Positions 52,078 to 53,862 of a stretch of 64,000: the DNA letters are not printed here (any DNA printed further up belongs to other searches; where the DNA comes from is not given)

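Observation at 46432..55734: GlgE alpha-glucan operon interrupted by a KaiC-like ATPase and a receiver-like protein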

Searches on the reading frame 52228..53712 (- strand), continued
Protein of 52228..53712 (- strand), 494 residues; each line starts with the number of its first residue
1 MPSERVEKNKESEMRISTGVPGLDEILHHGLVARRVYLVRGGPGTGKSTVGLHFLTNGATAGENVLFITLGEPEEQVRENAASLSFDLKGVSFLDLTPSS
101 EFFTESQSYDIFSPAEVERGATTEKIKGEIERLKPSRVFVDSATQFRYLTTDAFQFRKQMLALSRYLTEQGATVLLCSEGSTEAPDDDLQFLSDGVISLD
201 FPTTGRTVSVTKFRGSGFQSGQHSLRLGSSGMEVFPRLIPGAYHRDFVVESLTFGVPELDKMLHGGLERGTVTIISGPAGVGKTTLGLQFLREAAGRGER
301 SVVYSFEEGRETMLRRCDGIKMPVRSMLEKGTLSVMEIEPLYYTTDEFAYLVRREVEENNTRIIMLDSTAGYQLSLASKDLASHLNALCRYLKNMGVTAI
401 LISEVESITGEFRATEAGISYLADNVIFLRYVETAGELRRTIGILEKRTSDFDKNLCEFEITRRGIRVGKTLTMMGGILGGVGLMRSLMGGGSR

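Call 8: find_homologous_proteins(query=window:52228-53712:-)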
Query window:52228-53712:- (494 aa): 3686 proteins with E <= 0.001 among 8000 candidates; the best 120 are listed.
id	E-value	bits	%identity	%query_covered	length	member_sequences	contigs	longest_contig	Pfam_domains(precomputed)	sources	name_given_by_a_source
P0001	0.0e+0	1080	100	100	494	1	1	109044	PF13173.13,PF06745.20,PF03796.22,PF13604.13,PF23442.2,PF13401.13,PF00154.28,PF13191.13,PF07088.17,PF09848.16,PF25199.2,PF13481.13,PF20720.4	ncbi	ncbi:MAG: ATPase domain-containing protein [Chloroflexota bacterium]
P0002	1.0e-253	860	79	98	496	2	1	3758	PF13173.13,PF06745.20,PF13479.13,PF03796.22,PF13401.13,PF09848.16,PF00154.28,PF25199.2,PF13481.13,PF20720.4,PF13191.13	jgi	jgi:circadian clock protein KaiC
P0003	3.6e-253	858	80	97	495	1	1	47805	PF13173.13,PF06745.20,PF03796.22,PF13401.13,PF09848.16,PF13481.13,PF13191.13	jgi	jgi:circadian clock protein KaiC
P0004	1.9e-249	846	77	99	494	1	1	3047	PF13173.13,PF06745.20,PF03796.22,PF13604.13,PF13245.13,PF23442.2,PF13401.13,PF00154.28,PF13191.13,PF07088.17,PF09848.16,PF25199.2,PF13481.13,PF20720.4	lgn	-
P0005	1.6e-245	833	75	100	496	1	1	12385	PF13173.13,PF06745.20,PF03796.22,PF13604.13,PF23442.2,PF13401.13,PF00154.28,PF13191.13,PF13479.13,PF09848.16,PF25199.2,PF13481.13,PF20720.4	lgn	-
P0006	3.4e-244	829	76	99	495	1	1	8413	PF13173.13,PF06745.20,PF03796.22,PF23442.2,PF13401.13,PF00154.28,PF01637.25,PF13191.13,PF13479.13,PF09848.16,PF25199.2,PF13481.13,PF20720.4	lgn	-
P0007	3.0e-239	813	75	99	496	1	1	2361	PF13173.13,PF06745.20,PF03796.22,PF13401.13,PF00154.28,PF01637.25,PF13191.13,PF13479.13,PF09848.16,PF25199.2,PF13481.13,PF20720.4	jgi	jgi:circadian clock protein KaiC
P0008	3.8e-239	812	74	99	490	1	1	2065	PF13173.13,PF06745.20,PF03796.22,PF13604.13,PF23442.2,PF13401.13,PF00154.28,PF01637.25,PF13191.13,PF13479.13,PF09848.16,PF25199.2,PF13481.13,PF20720.4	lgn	-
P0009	3.6e-228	776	71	100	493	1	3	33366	PF13173.13,PF06745.20,PF03796.22,PF13401.13,PF09848.16,PF00154.28,PF25199.2,PF13481.13,PF20720.4,PF13191.13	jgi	jgi:circadian clock protein KaiC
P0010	3.7e-228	776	70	100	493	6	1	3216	PF13173.13,PF06745.20,PF03796.22,PF09848.16,PF00154.28,PF01637.25,PF25199.2,PF13481.13,PF20720.4,PF13191.13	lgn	-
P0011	8.4e-228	775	70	100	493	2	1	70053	PF13173.13,PF06745.20,PF07088.17,PF03796.22,PF13401.13,PF09848.16,PF00154.28,PF01637.25,PF13481.13,PF20720.4,PF13191.13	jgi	jgi:circadian clock protein KaiC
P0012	1.6e-227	774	71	98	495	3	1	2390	PF13173.13,PF06745.20,PF03796.22,PF13245.13,PF13401.13,PF00154.28,PF01637.25,PF13191.13,PF07088.17,PF13479.13,PF24883.3,PF09848.16,PF25199.2,PF13481.13,PF20720.4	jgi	jgi:circadian clock protein KaiC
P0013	6.8e-226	769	72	97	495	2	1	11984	PF06745.20,PF03796.22,PF23442.2,PF09848.16,PF00154.28,PF25199.2,PF13481.13,PF20720.4,PF13191.13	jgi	-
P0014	4.3e-224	763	70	97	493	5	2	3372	PF13173.13,PF06745.20,PF03796.22,PF23442.2,PF13401.13,PF00154.28,PF01637.25,PF13191.13,PF09848.16,PF25199.2,PF13481.13,PF20720.4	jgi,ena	-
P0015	1.6e-221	754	69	97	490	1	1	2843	PF13173.13,PF06745.20,PF03796.22,PF23442.2,PF13401.13,PF01637.25,PF13191.13,PF07088.17,PF13479.13,PF09848.16,PF25199.2,PF13481.13,PF20720.4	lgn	-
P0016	4.1e-221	753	67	100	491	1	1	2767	PF13173.13,PF06745.20,PF03796.22,PF13245.13,PF23442.2,PF13401.13,PF00154.28,PF13191.13,PF01695.24,PF05625.18,PF09848.16,PF25199.2,PF13481.13,PF20720.4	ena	-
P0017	1.7e-220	751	71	97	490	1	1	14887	PF13173.13,PF06745.20,PF03796.22,PF23442.2,PF13401.13,PF00154.28,PF01637.25,PF13191.13,PF07088.17,PF09848.16,PF25199.2,PF13481.13,PF20720.4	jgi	jgi:circadian clock protein KaiC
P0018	2.9e-220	750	71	97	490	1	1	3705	PF13173.13,PF06745.20,PF03796.22,PF23442.2,PF13401.13,PF00154.28,PF01637.25,PF13191.13,PF07088.17,PF09848.16,PF25199.2,PF13481.13,PF20720.4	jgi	jgi:circadian clock protein KaiC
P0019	5.1e-220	749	70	97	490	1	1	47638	PF13173.13,PF06745.20,PF03796.22,PF13401.13,PF00154.28,PF01637.25,PF13191.13,PF01656.30,PF09848.16,PF25199.2,PF13481.13,PF20720.4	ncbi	ncbi:ATPase domain-containing protein [Chloroflexota bacterium]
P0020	2.3e-219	747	69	97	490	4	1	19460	PF13173.13,PF06745.20,PF03796.22,PF23442.2,PF13401.13,PF00154.28,PF01637.25,PF13191.13,PF01656.30,PF25199.2,PF13481.13,PF20720.4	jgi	-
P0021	3.8e-219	746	69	97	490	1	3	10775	PF13173.13,PF06745.20,PF03796.22,PF13401.13,PF00154.28,PF01637.25,PF13191.13,PF01656.30,PF09848.16,PF25199.2,PF13481.13,PF20720.4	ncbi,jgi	-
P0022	4.3e-219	746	70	98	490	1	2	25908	PF13173.13,PF06745.20,PF03796.22,PF23442.2,PF13401.13,PF00154.28,PF01637.25,PF13191.13,PF07088.17,PF09848.16,PF25199.2,PF13481.13,PF20720.4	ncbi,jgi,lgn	-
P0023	1.4e-217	741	68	99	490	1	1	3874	PF06745.20,PF03796.22,PF13401.13,PF00154.28,PF13481.13,PF20720.4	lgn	-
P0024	9.9e-217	738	68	97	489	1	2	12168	PF13173.13,PF06745.20,PF03796.22,PF13401.13,PF09848.16,PF13481.13,PF20720.4,PF13191.13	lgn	-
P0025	2.2e-215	734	69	97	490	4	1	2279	PF13173.13,PF06745.20,PF03796.22,PF13604.13,PF13245.13,PF13401.13,PF00154.28,PF01637.25,PF13191.13,PF07088.17,PF09848.16,PF25199.2,PF13481.13,PF20720.4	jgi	-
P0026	3.4e-215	733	68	97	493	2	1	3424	PF13173.13,PF06745.20,PF03796.22,PF13401.13,PF09848.16,PF00154.28,PF13481.13,PF20720.4,PF13191.13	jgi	jgi:circadian clock protein KaiC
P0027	1.2e-213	728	67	100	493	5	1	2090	PF06745.20,PF03796.22,PF13245.13,PF23442.2,PF13401.13,PF00154.28,PF13191.13,PF07088.17,PF01695.24,PF09848.16,PF13481.13,PF20720.4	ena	-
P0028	2.3e-212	724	67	97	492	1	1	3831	PF13173.13,PF06745.20,PF07088.17,PF03796.22,PF23442.2,PF13401.13,PF13481.13,PF20720.4,PF13191.13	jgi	jgi:circadian clock protein KaiC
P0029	5.9e-210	716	80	81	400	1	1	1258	PF06745.20,PF03796.22,PF13481.13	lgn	-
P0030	3.9e-208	710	65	97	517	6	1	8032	PF13173.13,PF06745.20,PF03796.22,PF14417.13,PF23442.2,PF08423.18,PF13401.13,PF00154.28,PF13191.13,PF07088.17,PF01695.24,PF13479.13,PF13481.13,PF20720.4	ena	-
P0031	3.9e-208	710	67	95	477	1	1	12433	PF13173.13,PF06745.20,PF03796.22,PF23442.2,PF08423.18,PF13401.13,PF00154.28,PF13191.13,PF07088.17,PF01656.30,PF05625.18,PF09848.16,PF25199.2,PF13481.13,PF20720.4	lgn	-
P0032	1.2e-206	705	66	95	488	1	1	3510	PF13173.13,PF06745.20,PF07088.17,PF03796.22,PF23442.2,PF13401.13,PF00154.28,PF13481.13,PF20720.4,PF13191.13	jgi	jgi:circadian clock protein KaiC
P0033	1.8e-206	704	67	95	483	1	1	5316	PF13173.13,PF06745.20,PF07088.17,PF03796.22,PF23442.2,PF13401.13,PF00154.28,PF13481.13,PF20720.4,PF13191.13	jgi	jgi:circadian clock protein KaiC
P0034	1.9e-206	704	66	95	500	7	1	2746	PF13173.13,PF06745.20,PF07088.17,PF03796.22,PF23442.2,PF13401.13,PF00154.28,PF13481.13,PF20720.4,PF13191.13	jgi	jgi:circadian clock protein KaiC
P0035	1.5e-205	701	66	95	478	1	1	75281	PF13173.13,PF06745.20,PF07088.17,PF03796.22,PF23442.2,PF13401.13,PF09848.16,PF00154.28,PF13481.13,PF20720.4,PF13191.13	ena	-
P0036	2.8e-205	701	66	96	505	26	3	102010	PF13173.13,PF06745.20,PF03796.22,PF23442.2,PF13401.13,PF00154.28,PF13481.13,PF20720.4,PF13191.13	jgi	jgi:circadian clock protein KaiC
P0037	2.9e-205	701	66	95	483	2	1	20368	PF13173.13,PF06745.20,PF03796.22,PF23442.2,PF13401.13,PF00154.28,PF13481.13,PF20720.4,PF13191.13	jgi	jgi:circadian clock protein KaiC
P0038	3.5e-205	700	66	95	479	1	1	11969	PF13173.13,PF06745.20,PF03796.22,PF14417.13,PF23442.2,PF08423.18,PF13401.13,PF00154.28,PF13191.13,PF07088.17,PF13479.13,PF01656.30,PF09848.16,PF13481.13,PF20720.4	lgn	-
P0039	4.4e-205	700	65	95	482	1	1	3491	PF13173.13,PF06745.20,PF13479.13,PF03796.22,PF00005.34,PF23442.2,PF13401.13,PF00154.28,PF13481.13,PF20720.4,PF13191.13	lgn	-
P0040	7.8e-205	699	66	95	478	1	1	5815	PF13173.13,PF06745.20,PF07088.17,PF03796.22,PF01656.30,PF23442.2,PF13401.13,PF00154.28,PF13481.13,PF20720.4,PF13191.13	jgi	-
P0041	1.2e-204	698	66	95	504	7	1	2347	PF13173.13,PF06745.20,PF03796.22,PF23442.2,PF13401.13,PF00154.28,PF13481.13,PF20720.4,PF13191.13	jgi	jgi:circadian clock protein KaiC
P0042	1.3e-204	698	65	96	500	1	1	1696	PF13173.13,PF06745.20,PF03796.22,PF23442.2,PF13401.13,PF00154.28,PF13481.13,PF20720.4,PF13191.13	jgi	-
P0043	1.4e-204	698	65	95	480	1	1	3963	PF13173.13,PF06745.20,PF07088.17,PF03796.22,PF23442.2,PF13401.13,PF09848.16,PF00154.28,PF13481.13,PF20720.4,PF13191.13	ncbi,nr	ncbi:MAG: AAA family ATPase [Coleofasciculus sp. C3-bin4]|nr:AAA family ATPase [Coleofasciculus sp. 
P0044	2.0e-204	698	65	95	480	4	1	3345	PF13173.13,PF06745.20,PF03796.22,PF23442.2,PF08423.18,PF13401.13,PF00154.28,PF13191.13,PF07088.17,PF09848.16,PF13481.13,PF20720.4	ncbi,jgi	jgi:circadian clock protein KaiC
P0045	2.4e-204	697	64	95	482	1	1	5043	PF13173.13,PF06745.20,PF03796.22,PF23442.2,PF13401.13,PF00154.28,PF13191.13,PF13479.13,PF00005.34,PF05625.18,PF13481.13,PF20720.4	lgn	-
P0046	2.5e-204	697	65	95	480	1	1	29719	PF13173.13,PF06745.20,PF07088.17,PF03796.22,PF23442.2,PF13401.13,PF09848.16,PF00154.28,PF13481.13,PF20720.4,PF13191.13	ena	-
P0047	3.8e-204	697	65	95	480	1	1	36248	PF13173.13,PF06745.20,PF07088.17,PF03796.22,PF23442.2,PF13401.13,PF09848.16,PF00154.28,PF13481.13,PF20720.4,PF13191.13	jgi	-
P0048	5.3e-204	696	66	95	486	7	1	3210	PF13173.13,PF06745.20,PF03796.22,PF00437.27,PF23442.2,PF13401.13,PF00154.28,PF13191.13,PF07088.17,PF09848.16,PF13481.13,PF20720.4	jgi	jgi:circadian clock protein KaiC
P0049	5.7e-204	696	65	95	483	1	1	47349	PF13173.13,PF06745.20,PF07088.17,PF03796.22,PF23442.2,PF13401.13,PF00154.28,PF13481.13,PF20720.4,PF13191.13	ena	-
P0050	7.0e-204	696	65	95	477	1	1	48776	PF13173.13,PF06745.20,PF13479.13,PF03796.22,PF23442.2,PF13401.13,PF00154.28,PF13481.13,PF20720.4,PF13191.13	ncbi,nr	ncbi:MAG: ATPase domain-containing protein [Anaerolineae bacterium]|nr:ATPase domain-containing prot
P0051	1.1e-203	695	66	95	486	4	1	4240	PF13173.13,PF06745.20,PF07088.17,PF03796.22,PF13401.13,PF00154.28,PF13481.13,PF20720.4,PF13191.13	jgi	jgi:circadian clock protein KaiC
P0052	1.2e-203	695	64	95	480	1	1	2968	PF13173.13,PF06745.20,PF13479.13,PF03796.22,PF23442.2,PF13401.13,PF00154.28,PF13481.13,PF20720.4,PF13191.13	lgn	-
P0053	1.3e-203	695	65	95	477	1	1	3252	PF13173.13,PF06745.20,PF03796.22,PF23442.2,PF13401.13,PF00154.28,PF13481.13,PF20720.4,PF13191.13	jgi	-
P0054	1.6e-203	695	66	95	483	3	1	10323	PF13173.13,PF06745.20,PF07088.17,PF03796.22,PF13245.13,PF13401.13,PF13481.13,PF20720.4,PF13191.13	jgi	jgi:circadian clock protein KaiC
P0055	1.8e-203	695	65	95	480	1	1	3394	PF13173.13,PF06745.20,PF03796.22,PF23442.2,PF08423.18,PF13401.13,PF00154.28,PF13191.13,PF07088.17,PF09848.16,PF13481.13,PF20720.4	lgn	-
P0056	1.9e-203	694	65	95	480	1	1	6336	PF13173.13,PF06745.20,PF03796.22,PF13401.13,PF09848.16,PF13481.13,PF20720.4,PF13191.13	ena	-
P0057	2.8e-203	694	64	96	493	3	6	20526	PF13173.13,PF06745.20,PF03796.22,PF01656.30,PF23442.2,PF13401.13,PF00154.28,PF13481.13,PF20720.4,PF13191.13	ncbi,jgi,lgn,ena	-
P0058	3.4e-203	694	66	96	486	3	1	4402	PF13173.13,PF06745.20,PF03796.22,PF00437.27,PF13245.13,PF23442.2,PF13401.13,PF00154.28,PF13191.13,PF07088.17,PF09848.16,PF13481.13,PF20720.4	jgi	jgi:circadian clock protein KaiC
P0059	4.4e-203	693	65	95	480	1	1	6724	PF13173.13,PF06745.20,PF07088.17,PF03796.22,PF23442.2,PF13401.13,PF09848.16,PF00154.28,PF13481.13,PF20720.4,PF13191.13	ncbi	-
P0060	4.9e-203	693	65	95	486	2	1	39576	PF13173.13,PF06745.20,PF07088.17,PF03796.22,PF01656.30,PF13401.13,PF00154.28,PF13481.13,PF20720.4,PF13191.13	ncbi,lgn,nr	ncbi:MAG TPA: ATPase domain-containing protein [Candidatus Tectomicrobia bacterium]|nr:ATPase domain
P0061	4.9e-203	693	65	95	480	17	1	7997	PF13173.13,PF06745.20,PF03796.22,PF14417.13,PF23442.2,PF13401.13,PF00154.28,PF13481.13,PF20720.4,PF13191.13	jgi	jgi:circadian clock protein KaiC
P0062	5.0e-203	693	65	95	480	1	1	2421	PF13173.13,PF06745.20,PF07088.17,PF03796.22,PF23442.2,PF13401.13,PF09848.16,PF00154.28,PF13481.13,PF20720.4,PF13191.13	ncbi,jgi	jgi:circadian clock protein KaiC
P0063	5.6e-203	693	66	95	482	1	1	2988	PF13173.13,PF06745.20,PF03796.22,PF23442.2,PF13401.13,PF00154.28,PF01637.25,PF13191.13,PF13479.13,PF01656.30,PF13481.13,PF20720.4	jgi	-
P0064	6.4e-203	693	65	95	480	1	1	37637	PF13173.13,PF06745.20,PF07088.17,PF03796.22,PF23442.2,PF13401.13,PF09848.16,PF13481.13,PF20720.4,PF13191.13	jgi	jgi:circadian clock protein KaiC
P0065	8.0e-203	692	66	95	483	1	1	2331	PF13173.13,PF06745.20,PF03796.22,PF23442.2,PF13401.13,PF00154.28,PF13481.13,PF20720.4,PF13191.13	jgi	jgi:circadian clock protein KaiC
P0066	8.0e-203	692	64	95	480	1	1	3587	PF13173.13,PF06745.20,PF07088.17,PF03796.22,PF23442.2,PF13401.13,PF09848.16,PF00154.28,PF13481.13,PF20720.4,PF13191.13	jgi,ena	-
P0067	8.9e-203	692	65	95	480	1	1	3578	PF13173.13,PF06745.20,PF03796.22,PF08423.18,PF13401.13,PF00154.28,PF13481.13,PF20720.4,PF13191.13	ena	-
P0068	1.0e-202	692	65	95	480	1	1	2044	PF13173.13,PF06745.20,PF03796.22,PF08423.18,PF13401.13,PF00154.28,PF13481.13,PF20720.4,PF13191.13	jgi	-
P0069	1.0e-202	692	63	96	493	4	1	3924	PF13173.13,PF06745.20,PF03796.22,PF23442.2,PF13401.13,PF00154.28,PF13191.13,PF00005.34,PF05625.18,PF09848.16,PF13481.13,PF20720.4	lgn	-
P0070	1.0e-202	692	65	95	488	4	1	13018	PF13173.13,PF06745.20,PF03796.22,PF13245.13,PF23442.2,PF13401.13,PF09848.16,PF00154.28,PF13481.13,PF20720.4,PF13191.13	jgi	jgi:circadian clock protein KaiC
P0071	1.2e-202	692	65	95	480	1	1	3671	PF13173.13,PF06745.20,PF07088.17,PF03796.22,PF23442.2,PF13401.13,PF09848.16,PF13481.13,PF20720.4,PF13191.13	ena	-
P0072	1.2e-202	692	66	96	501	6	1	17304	PF13173.13,PF06745.20,PF03796.22,PF23442.2,PF13401.13,PF00154.28,PF13481.13,PF20720.4,PF13191.13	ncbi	-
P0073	1.3e-202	692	64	95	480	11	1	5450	PF13173.13,PF06745.20,PF03796.22,PF23442.2,PF13401.13,PF00154.28,PF13191.13,PF13479.13,PF00005.34,PF05625.18,PF09848.16,PF13481.13,PF20720.4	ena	-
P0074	1.4e-202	692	65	95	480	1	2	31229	PF13173.13,PF06745.20,PF03796.22,PF14417.13,PF13401.13,PF00154.28,PF13481.13,PF20720.4,PF13191.13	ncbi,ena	-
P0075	1.5e-202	692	65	95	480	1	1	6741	PF13173.13,PF06745.20,PF03796.22,PF23442.2,PF08423.18,PF13401.13,PF00154.28,PF01637.25,PF13481.13,PF20720.4,PF13191.13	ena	-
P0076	1.6e-202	691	64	96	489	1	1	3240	PF13173.13,PF06745.20,PF07088.17,PF03796.22,PF23442.2,PF08423.18,PF13401.13,PF00154.28,PF13481.13,PF20720.4,PF13191.13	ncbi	-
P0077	1.7e-202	691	64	95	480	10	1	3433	PF13173.13,PF06745.20,PF03796.22,PF23442.2,PF13401.13,PF00154.28,PF13191.13,PF00005.34,PF05625.18,PF09848.16,PF13481.13,PF20720.4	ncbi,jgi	jgi:circadian clock protein KaiC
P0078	2.0e-202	691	66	95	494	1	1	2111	PF13173.13,PF06745.20,PF07088.17,PF03796.22,PF23442.2,PF13401.13,PF00154.28,PF13481.13,PF20720.4,PF13191.13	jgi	jgi:circadian clock protein KaiC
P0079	2.7e-202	691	66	95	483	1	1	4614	PF13173.13,PF06745.20,PF03796.22,PF23442.2,PF13401.13,PF00154.28,PF13481.13,PF20720.4,PF13191.13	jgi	jgi:circadian clock protein KaiC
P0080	3.6e-202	690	65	96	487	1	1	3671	PF13173.13,PF06745.20,PF03796.22,PF14417.13,PF13245.13,PF23442.2,PF13401.13,PF00154.28,PF13191.13,PF07088.17,PF00005.34,PF13481.13,PF20720.4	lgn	-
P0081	3.6e-202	690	64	95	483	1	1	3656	PF13173.13,PF06745.20,PF03796.22,PF00005.34,PF23442.2,PF13401.13,PF00154.28,PF13481.13,PF20720.4,PF13191.13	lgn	-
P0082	3.8e-202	690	65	95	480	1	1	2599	PF13173.13,PF06745.20,PF03796.22,PF13401.13,PF00154.28,PF13481.13,PF20720.4,PF13191.13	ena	-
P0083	4.6e-202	690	64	95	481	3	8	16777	PF13173.13,PF06745.20,PF03796.22,PF13401.13,PF00154.28,PF13481.13,PF20720.4,PF13191.13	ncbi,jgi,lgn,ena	-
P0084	4.7e-202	690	65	96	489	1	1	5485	PF13173.13,PF06745.20,PF07088.17,PF03796.22,PF13401.13,PF09848.16,PF00154.28,PF13481.13,PF20720.4,PF13191.13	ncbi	-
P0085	5.1e-202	690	64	96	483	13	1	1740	PF13173.13,PF06745.20,PF03796.22,PF13401.13,PF00154.28,PF13481.13,PF20720.4,PF13191.13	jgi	jgi:circadian clock protein KaiC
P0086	6.2e-202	690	63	95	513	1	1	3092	PF13173.13,PF06745.20,PF03796.22,PF14417.13,PF23442.2,PF08423.18,PF13401.13,PF00154.28,PF01637.25,PF13191.13,PF13481.13,PF20720.4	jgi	jgi:circadian clock protein KaiC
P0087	6.4e-202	689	64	96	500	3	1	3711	PF13173.13,PF06745.20,PF07088.17,PF03796.22,PF13401.13,PF00154.28,PF13481.13,PF20720.4,PF13191.13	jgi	jgi:circadian clock protein KaiC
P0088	6.9e-202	689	65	95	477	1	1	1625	PF13173.13,PF06745.20,PF07088.17,PF03796.22,PF23442.2,PF13401.13,PF00154.28,PF13481.13,PF20720.4,PF13191.13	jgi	jgi:circadian clock protein KaiC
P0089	6.9e-202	689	65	95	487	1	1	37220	PF13173.13,PF06745.20,PF03796.22,PF14417.13,PF13245.13,PF23442.2,PF13401.13,PF00154.28,PF13191.13,PF07088.17,PF13481.13,PF20720.4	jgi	jgi:circadian clock protein KaiC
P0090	7.0e-202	689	64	95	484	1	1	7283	PF13173.13,PF06745.20,PF07088.17,PF03796.22,PF13604.13,PF13245.13,PF13401.13,PF00154.28,PF13481.13,PF20720.4,PF13191.13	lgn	-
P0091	7.5e-202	689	65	94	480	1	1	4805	PF13173.13,PF06745.20,PF07088.17,PF03796.22,PF23442.2,PF13401.13,PF09848.16,PF00154.28,PF13481.13,PF20720.4,PF13191.13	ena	-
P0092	7.7e-202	689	65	95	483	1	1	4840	PF13173.13,PF06745.20,PF07088.17,PF03796.22,PF14417.13,PF23442.2,PF13401.13,PF00154.28,PF13481.13,PF20720.4,PF13191.13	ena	-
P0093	9.0e-202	689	65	95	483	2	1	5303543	PF13173.13,PF06745.20,PF07088.17,PF03796.22,PF23442.2,PF13401.13,PF09848.16,PF00154.28,PF13481.13,PF20720.4,PF13191.13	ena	-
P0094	1.0e-201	689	66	95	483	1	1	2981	PF13173.13,PF06745.20,PF07088.17,PF03796.22,PF23442.2,PF13401.13,PF00154.28,PF13481.13,PF20720.4,PF13191.13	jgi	jgi:circadian clock protein KaiC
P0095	1.1e-201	689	65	95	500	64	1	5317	PF13173.13,PF06745.20,PF03796.22,PF23442.2,PF13401.13,PF00154.28,PF13481.13,PF13191.13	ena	-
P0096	1.5e-201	688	64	95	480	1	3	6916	PF13173.13,PF06745.20,PF03796.22,PF23442.2,PF13401.13,PF00154.28,PF13191.13,PF00005.34,PF05625.18,PF09848.16,PF13481.13,PF20720.4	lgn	-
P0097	1.6e-201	688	65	95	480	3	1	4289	PF13173.13,PF06745.20,PF03796.22,PF23442.2,PF08423.18,PF13401.13,PF00154.28,PF01637.25,PF13191.13,PF01656.30,PF25199.2,PF13481.13,PF20720.4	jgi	jgi:circadian clock protein KaiC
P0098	1.6e-201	688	65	95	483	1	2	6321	PF13173.13,PF06745.20,PF03796.22,PF14417.13,PF13245.13,PF23442.2,PF08423.18,PF13401.13,PF00154.28,PF01637.25,PF13191.13,PF07088.17,PF01695.24,PF09848.16,PF25199.2,PF13481.13,PF20720.4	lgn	-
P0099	1.7e-201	688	65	95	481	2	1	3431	PF13173.13,PF06745.20,PF03796.22,PF14417.13,PF13401.13,PF00154.28,PF13191.13,PF07088.17,PF01656.30,PF09848.16,PF13481.13,PF20720.4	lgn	-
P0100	1.7e-201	688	64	95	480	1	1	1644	PF13173.13,PF06745.20,PF03796.22,PF23442.2,PF08423.18,PF13401.13,PF00154.28,PF01637.25,PF13191.13,PF07088.17,PF13481.13,PF20720.4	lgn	-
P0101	2.3e-201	688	65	95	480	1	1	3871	PF13173.13,PF06745.20,PF03796.22,PF08423.18,PF13401.13,PF00154.28,PF13481.13,PF20720.4,PF13191.13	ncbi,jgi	jgi:circadian clock protein KaiC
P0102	2.4e-201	688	65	95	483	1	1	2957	PF13173.13,PF06745.20,PF03796.22,PF13401.13,PF00154.28,PF13481.13,PF20720.4,PF13191.13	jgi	jgi:circadian clock protein KaiC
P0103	2.5e-201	688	64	95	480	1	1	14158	PF13173.13,PF06745.20,PF03796.22,PF13401.13,PF00154.28,PF13481.13,PF20720.4,PF13191.13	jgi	jgi:circadian clock protein KaiC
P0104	2.6e-201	687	64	95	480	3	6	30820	PF13173.13,PF06745.20,PF03796.22,PF13245.13,PF00004.36,PF13401.13,PF00154.28,PF13191.13,PF07088.17,PF00005.34,PF13481.13,PF20720.4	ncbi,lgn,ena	-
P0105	2.8e-201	687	64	95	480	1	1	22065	PF13173.13,PF06745.20,PF03796.22,PF14417.13,PF23442.2,PF08423.18,PF13401.13,PF00154.28,PF13481.13,PF20720.4,PF13191.13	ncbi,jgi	jgi:circadian clock protein KaiC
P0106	2.9e-201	687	64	96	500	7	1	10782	PF13173.13,PF06745.20,PF07088.17,PF03796.22,PF23442.2,PF13401.13,PF00154.28,PF13481.13,PF20720.4,PF13191.13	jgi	jgi:circadian clock protein KaiC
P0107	2.9e-201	687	64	95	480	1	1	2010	PF13173.13,PF06745.20,PF03796.22,PF13401.13,PF00154.28,PF13481.13,PF20720.4,PF13191.13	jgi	jgi:circadian clock protein KaiC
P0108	3.0e-201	687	65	95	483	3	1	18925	PF13173.13,PF06745.20,PF03796.22,PF14417.13,PF13245.13,PF13401.13,PF00154.28,PF01637.25,PF13191.13,PF07088.17,PF09848.16,PF25199.2,PF13481.13,PF20720.4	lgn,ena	-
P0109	4.6e-201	687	63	95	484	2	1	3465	PF13173.13,PF06745.20,PF07088.17,PF03796.22,PF01656.30,PF13401.13,PF00154.28,PF13481.13,PF20720.4,PF13191.13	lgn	-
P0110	5.4e-201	686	65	95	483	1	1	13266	PF13173.13,PF06745.20,PF03796.22,PF23442.2,PF13401.13,PF00154.28,PF13481.13,PF13191.13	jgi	jgi:circadian clock protein KaiC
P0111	5.7e-201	686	66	95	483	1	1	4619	PF13173.13,PF06745.20,PF03796.22,PF23442.2,PF13401.13,PF00154.28,PF13481.13,PF20720.4,PF13191.13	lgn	-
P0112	5.7e-201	686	65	96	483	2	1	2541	PF06745.20,PF07088.17,PF03796.22,PF08423.18,PF13401.13,PF09848.16,PF13481.13,PF20720.4,PF13191.13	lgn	-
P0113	5.9e-201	686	64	95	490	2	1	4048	PF13173.13,PF06745.20,PF03796.22,PF23442.2,PF13401.13,PF00154.28,PF13191.13,PF07088.17,PF09848.16,PF25199.2,PF13481.13,PF20720.4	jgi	jgi:circadian clock protein KaiC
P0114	1.2e-200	685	64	95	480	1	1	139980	PF13173.13,PF06745.20,PF03796.22,PF13401.13,PF00154.28,PF13481.13,PF20720.4,PF13191.13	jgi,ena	-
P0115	1.3e-200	685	65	95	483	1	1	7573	PF13173.13,PF06745.20,PF03796.22,PF13245.13,PF13401.13,PF00154.28,PF13481.13,PF20720.4,PF13191.13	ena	-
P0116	1.6e-200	685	65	95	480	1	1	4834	PF13173.13,PF06745.20,PF03796.22,PF08423.18,PF13401.13,PF00154.28,PF13481.13,PF20720.4,PF13191.13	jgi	-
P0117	1.7e-200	685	64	95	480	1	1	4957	PF13173.13,PF06745.20,PF03796.22,PF14417.13,PF23442.2,PF08423.18,PF13401.13,PF00154.28,PF13191.13,PF07088.17,PF09848.16,PF13481.13,PF20720.4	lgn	-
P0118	1.8e-200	685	64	95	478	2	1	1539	PF13173.13,PF06745.20,PF03796.22,PF23442.2,PF13401.13,PF00154.28,PF13481.13,PF20720.4,PF13191.13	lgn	-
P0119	1.9e-200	685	64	95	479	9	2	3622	PF13173.13,PF06745.20,PF13479.13,PF03796.22,PF01656.30,PF13401.13,PF09848.16,PF00154.28,PF13481.13,PF20720.4,PF13191.13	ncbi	-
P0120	2.4e-200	684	66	95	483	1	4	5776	PF06745.20,PF03796.22,PF13245.13,PF13401.13,PF00154.28,PF13481.13,PF20720.4,PF13191.13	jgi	jgi:circadian clock protein KaiC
